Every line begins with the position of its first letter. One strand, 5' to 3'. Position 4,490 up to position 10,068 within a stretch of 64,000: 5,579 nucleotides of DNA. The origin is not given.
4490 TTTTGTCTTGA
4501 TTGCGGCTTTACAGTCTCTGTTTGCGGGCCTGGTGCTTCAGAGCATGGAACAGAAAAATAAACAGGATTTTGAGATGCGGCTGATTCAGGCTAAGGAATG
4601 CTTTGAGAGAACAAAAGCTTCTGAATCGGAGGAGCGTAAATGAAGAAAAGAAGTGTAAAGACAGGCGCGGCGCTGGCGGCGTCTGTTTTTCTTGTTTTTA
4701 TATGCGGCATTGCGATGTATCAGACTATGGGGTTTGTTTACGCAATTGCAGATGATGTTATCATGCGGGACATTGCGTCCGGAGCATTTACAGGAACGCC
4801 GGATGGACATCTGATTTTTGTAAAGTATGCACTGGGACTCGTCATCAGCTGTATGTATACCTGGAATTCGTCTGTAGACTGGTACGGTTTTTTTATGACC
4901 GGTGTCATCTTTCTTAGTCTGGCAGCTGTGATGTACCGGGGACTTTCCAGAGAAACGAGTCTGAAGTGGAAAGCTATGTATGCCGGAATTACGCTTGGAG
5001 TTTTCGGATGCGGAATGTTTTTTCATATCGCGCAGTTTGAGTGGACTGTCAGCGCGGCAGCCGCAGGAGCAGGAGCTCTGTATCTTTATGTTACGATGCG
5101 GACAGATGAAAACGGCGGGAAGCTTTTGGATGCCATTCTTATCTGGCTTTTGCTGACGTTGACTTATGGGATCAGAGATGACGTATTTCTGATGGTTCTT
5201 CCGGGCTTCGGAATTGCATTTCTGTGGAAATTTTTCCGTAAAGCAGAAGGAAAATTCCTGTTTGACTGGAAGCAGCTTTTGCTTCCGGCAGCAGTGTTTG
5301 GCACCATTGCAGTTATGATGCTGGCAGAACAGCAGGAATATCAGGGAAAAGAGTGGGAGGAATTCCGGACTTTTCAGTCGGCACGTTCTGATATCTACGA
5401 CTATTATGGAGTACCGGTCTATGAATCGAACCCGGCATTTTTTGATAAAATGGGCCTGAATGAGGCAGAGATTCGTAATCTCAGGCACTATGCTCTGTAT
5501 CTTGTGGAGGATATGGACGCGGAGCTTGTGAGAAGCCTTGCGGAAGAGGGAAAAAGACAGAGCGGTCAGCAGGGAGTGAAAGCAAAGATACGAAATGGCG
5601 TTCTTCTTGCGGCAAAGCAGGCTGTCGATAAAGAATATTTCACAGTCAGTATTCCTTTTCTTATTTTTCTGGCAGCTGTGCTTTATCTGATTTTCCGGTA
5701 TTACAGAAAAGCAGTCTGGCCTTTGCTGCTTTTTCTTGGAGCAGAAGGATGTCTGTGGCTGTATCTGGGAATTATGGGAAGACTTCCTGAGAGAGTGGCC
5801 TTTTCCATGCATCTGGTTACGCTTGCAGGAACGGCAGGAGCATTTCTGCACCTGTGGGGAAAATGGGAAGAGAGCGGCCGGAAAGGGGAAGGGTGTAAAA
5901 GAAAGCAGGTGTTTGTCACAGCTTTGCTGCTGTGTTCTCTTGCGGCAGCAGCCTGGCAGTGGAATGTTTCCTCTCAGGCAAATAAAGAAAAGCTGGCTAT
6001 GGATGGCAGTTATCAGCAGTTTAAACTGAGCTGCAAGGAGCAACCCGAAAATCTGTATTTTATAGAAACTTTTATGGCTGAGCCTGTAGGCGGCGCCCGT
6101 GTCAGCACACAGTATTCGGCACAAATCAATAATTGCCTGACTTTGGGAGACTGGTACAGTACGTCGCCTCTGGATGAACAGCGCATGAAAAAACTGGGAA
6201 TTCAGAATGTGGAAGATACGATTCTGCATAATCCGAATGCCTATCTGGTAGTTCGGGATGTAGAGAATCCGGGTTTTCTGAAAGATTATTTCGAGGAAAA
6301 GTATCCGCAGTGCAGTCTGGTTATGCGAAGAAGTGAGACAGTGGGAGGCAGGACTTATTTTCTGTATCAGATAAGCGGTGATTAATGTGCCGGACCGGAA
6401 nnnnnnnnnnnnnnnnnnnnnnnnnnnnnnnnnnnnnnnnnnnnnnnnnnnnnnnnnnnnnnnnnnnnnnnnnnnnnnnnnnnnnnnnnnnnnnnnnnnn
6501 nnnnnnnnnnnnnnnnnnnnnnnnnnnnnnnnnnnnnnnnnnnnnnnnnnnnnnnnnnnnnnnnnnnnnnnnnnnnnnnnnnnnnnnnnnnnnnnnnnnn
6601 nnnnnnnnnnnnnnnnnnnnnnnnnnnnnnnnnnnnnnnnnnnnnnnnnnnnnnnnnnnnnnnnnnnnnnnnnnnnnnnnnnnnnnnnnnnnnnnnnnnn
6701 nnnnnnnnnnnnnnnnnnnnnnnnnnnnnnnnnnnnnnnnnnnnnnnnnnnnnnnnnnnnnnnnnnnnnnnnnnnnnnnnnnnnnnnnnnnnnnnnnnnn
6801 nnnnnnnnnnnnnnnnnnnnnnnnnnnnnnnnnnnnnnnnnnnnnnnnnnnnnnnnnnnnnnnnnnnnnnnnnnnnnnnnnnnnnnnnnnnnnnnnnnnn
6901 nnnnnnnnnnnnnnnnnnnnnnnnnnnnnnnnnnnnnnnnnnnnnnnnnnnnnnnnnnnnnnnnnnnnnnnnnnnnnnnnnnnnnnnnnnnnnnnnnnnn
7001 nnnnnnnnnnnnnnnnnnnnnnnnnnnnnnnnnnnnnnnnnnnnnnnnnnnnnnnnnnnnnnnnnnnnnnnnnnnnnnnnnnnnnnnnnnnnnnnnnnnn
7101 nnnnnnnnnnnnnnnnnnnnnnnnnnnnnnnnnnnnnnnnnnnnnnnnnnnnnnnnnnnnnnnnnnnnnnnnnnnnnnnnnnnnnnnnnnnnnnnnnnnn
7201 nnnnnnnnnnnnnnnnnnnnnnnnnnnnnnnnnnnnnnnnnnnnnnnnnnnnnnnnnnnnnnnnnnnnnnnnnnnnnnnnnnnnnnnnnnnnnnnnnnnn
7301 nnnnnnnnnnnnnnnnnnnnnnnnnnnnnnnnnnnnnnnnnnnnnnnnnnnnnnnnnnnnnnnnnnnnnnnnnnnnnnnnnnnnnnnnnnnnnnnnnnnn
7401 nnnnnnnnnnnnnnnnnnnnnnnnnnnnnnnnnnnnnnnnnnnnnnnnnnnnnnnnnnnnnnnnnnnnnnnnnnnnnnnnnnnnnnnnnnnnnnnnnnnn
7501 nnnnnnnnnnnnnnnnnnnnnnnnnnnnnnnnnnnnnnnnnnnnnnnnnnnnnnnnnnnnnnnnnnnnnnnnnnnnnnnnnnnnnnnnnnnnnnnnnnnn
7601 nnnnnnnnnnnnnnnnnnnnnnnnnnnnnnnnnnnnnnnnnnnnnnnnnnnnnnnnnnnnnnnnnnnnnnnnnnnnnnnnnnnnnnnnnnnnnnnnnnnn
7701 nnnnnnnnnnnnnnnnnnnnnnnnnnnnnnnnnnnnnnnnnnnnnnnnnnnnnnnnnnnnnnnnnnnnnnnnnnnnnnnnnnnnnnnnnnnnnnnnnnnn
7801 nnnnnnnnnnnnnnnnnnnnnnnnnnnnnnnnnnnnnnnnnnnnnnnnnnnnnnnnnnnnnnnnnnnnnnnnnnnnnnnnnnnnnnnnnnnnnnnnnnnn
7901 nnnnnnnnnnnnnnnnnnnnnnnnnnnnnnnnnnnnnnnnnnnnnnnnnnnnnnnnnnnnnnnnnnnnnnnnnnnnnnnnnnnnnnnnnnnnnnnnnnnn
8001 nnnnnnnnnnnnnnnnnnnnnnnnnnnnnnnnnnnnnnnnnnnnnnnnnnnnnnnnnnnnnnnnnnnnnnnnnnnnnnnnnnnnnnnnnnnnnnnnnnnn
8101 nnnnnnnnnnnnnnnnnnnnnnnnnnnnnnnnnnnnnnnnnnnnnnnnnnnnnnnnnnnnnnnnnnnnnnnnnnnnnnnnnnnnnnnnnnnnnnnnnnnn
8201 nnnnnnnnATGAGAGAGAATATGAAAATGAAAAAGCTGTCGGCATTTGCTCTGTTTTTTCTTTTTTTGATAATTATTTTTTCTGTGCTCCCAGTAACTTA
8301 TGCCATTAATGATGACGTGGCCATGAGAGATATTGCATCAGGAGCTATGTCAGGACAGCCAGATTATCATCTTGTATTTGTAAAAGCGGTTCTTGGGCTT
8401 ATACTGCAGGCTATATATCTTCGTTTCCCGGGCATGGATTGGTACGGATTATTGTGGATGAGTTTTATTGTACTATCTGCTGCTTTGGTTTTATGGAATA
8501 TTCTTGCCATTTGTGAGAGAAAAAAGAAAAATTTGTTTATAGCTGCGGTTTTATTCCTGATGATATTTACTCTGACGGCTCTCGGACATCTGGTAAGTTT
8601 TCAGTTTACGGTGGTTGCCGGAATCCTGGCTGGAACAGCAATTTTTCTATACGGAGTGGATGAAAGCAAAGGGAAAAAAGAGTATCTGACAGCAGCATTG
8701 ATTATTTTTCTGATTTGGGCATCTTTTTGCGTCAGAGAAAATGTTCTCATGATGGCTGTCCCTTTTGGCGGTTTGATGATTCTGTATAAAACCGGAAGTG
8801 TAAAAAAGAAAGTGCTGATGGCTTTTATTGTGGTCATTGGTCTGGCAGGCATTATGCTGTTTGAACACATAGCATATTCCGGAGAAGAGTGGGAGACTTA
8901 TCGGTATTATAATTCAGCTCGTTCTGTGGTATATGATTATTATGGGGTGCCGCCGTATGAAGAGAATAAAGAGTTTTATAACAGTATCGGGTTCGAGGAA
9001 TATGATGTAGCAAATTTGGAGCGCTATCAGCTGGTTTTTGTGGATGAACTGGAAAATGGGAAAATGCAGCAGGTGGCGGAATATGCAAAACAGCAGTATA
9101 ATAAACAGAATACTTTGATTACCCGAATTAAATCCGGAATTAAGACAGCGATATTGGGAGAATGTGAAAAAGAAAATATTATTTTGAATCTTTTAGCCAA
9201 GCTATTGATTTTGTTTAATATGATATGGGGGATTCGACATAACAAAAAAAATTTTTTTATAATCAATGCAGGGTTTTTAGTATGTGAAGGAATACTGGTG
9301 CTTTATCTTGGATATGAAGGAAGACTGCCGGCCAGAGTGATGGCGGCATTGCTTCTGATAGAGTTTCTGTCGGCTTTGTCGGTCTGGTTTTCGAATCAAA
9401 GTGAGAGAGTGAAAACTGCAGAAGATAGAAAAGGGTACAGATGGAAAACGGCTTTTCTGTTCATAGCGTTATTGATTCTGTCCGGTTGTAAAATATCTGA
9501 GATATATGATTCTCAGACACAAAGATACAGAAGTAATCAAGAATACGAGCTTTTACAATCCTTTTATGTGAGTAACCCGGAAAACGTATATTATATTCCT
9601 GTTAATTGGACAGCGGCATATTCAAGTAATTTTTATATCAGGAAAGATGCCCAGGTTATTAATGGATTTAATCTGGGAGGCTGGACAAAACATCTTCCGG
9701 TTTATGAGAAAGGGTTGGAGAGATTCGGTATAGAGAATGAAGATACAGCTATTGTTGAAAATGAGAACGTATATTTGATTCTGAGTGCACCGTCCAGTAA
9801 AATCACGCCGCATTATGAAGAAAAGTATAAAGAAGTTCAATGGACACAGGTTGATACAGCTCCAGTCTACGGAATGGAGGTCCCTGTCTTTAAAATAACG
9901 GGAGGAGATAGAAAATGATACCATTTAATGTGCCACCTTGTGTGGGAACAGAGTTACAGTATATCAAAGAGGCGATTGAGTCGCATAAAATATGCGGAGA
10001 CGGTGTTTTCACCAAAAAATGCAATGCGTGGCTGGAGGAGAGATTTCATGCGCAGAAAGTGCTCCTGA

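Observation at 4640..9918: Three tandem paralogs of an uncharacterised ~570-600 aa polytopic membrane protein family with a conserved (N/A)DDV-x-MR loop: candidate novel GT-C-type glycan transferases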

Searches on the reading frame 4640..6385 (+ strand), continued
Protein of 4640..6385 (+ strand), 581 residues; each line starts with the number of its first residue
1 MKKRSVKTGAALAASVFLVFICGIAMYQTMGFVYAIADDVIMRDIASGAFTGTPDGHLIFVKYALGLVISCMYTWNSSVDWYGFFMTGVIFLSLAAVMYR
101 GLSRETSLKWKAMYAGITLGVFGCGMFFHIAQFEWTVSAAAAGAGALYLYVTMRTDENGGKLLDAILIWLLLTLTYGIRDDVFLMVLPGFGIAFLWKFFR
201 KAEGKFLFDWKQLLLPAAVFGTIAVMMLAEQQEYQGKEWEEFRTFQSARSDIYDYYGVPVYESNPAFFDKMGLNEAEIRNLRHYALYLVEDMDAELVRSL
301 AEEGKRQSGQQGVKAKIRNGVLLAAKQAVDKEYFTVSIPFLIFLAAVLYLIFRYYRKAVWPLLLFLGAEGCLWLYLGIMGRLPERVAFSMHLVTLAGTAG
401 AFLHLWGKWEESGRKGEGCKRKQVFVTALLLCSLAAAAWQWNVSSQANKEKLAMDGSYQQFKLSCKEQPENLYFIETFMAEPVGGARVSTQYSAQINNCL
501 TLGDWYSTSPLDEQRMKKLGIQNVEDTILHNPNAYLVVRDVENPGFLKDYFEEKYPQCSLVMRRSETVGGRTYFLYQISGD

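Call 71: find_encoding_contigs(protein=P0173, flank=7000, max_places=2)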
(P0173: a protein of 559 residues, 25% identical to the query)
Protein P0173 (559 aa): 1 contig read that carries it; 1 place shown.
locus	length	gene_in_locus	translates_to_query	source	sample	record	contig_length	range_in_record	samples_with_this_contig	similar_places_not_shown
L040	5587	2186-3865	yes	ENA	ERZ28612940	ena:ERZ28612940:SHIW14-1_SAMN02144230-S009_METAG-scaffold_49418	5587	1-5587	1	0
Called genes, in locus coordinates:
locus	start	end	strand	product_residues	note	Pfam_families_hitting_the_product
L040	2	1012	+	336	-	?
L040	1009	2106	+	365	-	PF13641:Glyco_tranf_2_3, PF00535:Glycos_transf_2, PF10111:Glyco_tranf_2_2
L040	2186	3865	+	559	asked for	-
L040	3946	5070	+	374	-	PF01757:Acyl_transf_3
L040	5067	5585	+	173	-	?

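Call 94: find_related_loci(query=A8, collection=metagenome_contigs, flank=8000)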
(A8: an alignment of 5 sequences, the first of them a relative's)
Query A8 (578 aa) in metagenome_contigs; peptide patterns used: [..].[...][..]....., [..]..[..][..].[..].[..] (x = any residue, [..] = any of these).
144 stretches matched a pattern; 48 encode a relative of the query (tblastn E <= 1e-3); 48 distinct loci.
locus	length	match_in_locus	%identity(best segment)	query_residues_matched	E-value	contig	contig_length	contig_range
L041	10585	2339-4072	87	1-578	0e+0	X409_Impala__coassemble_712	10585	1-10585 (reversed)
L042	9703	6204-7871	35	15-574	5e-108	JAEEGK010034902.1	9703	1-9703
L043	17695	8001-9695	33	10-578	1e-106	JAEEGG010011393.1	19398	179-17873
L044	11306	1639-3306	34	15-574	6e-107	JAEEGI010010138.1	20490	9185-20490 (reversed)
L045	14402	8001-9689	32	12-578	2e-100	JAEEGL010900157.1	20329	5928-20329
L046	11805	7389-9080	31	10-578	1e-97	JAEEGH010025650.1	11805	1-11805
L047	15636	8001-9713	30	12-578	6e-91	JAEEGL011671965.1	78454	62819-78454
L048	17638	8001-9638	29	34-576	5e-62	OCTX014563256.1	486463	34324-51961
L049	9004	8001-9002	36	15-289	2e-55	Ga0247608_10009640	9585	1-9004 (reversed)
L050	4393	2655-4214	27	33-571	1e-50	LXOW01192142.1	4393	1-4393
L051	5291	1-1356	29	55-516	1e-50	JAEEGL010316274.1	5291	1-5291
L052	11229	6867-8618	28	2-537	5e-49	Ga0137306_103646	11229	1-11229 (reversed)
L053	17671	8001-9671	28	21-559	5e-48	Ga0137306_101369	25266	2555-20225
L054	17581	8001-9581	26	10-512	5e-46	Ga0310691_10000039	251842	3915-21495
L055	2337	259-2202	24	34-567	3e-45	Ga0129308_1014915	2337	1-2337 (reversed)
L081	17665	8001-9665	29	26-578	2e-78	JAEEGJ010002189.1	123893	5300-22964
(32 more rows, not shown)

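Call 100: search_protein_families(library=pfam, alignment_id=A9, max_evalue=0.00001)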
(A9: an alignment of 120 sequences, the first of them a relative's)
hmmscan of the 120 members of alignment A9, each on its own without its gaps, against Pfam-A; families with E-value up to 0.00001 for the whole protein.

A. member 1, L062:2337-3938:- (533 aa): 0 families

B. families by the number of members that match (of 120 scanned): 110 families (the first 25 are shown)
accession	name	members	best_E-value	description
PF00535.33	Glycos_transf_2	14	3.2e-40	Glycosyl transferase family 2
PF13641.12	Glyco_tranf_2_3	7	1.1e-13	Glycosyltransferase like family 2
PF13472.12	Lipase_GDSL_2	5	2.7e-12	GDSL-like Lipase/Acylhydrolase family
PF00657.28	Lipase_GDSL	5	2.6e-11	GDSL-like Lipase/Acylhydrolase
PF01041.23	DegT_DnrJ_EryC1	4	8.8e-122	DegT/DnrJ/EryC1/StrS aminotransferase family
PF01757.29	Acyl_transf_3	4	3.7e-28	Acyltransferase domain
PF00155.27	Aminotran_1_2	4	2.2e-12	Aminotransferase class I and II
PF14264.12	Glucos_trans_II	3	1.2e-51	Glucosyl transferase GtrII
PF13302.13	Acetyltransf_3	3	1.7e-25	Acetyltransferase (GNAT) domain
PF00534.26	Glycos_transf_1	3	1.7e-25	Glycosyl transferases group 1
PF13692.12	Glyco_trans_1_4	3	2.8e-25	Glycosyl transferases group 1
PF00583.31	Acetyltransf_1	3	7.2e-14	Acetyltransferase (GNAT) family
PF13420.13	Acetyltransf_4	3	3.4e-11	Acetyltransferase (GNAT) domain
PF10111.15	Glyco_tranf_2_2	3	1.6e-10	Glycosyltransferase like family 2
PF13523.12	Acetyltransf_8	3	2.1e-10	Acetyltransferase (GNAT) domain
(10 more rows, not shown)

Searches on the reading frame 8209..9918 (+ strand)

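Call 4: search_protein_families(library=pfam, proteins=[window:8209-9918:+], max_evalue=1)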
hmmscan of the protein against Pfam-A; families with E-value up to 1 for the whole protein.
window:8209-9918:+ (569 aa): 2 families
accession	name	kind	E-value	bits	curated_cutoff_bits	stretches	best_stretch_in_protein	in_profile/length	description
PF08570.15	DUF1761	-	0.1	13.3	31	1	180-230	53-103/123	Protein of unknown function (DUF1761)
PF07558.16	Shugoshin_N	-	0.21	11.9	30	1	294-323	2-30/45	Shugoshin N-terminal coiled-coil region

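Call 5: search_protein_families(library=ncbifam, proteins=[window:8209-9918:+], max_evalue=1)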
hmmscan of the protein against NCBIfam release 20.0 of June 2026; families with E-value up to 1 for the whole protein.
window:8209-9918:+ (569 aa): 0 families
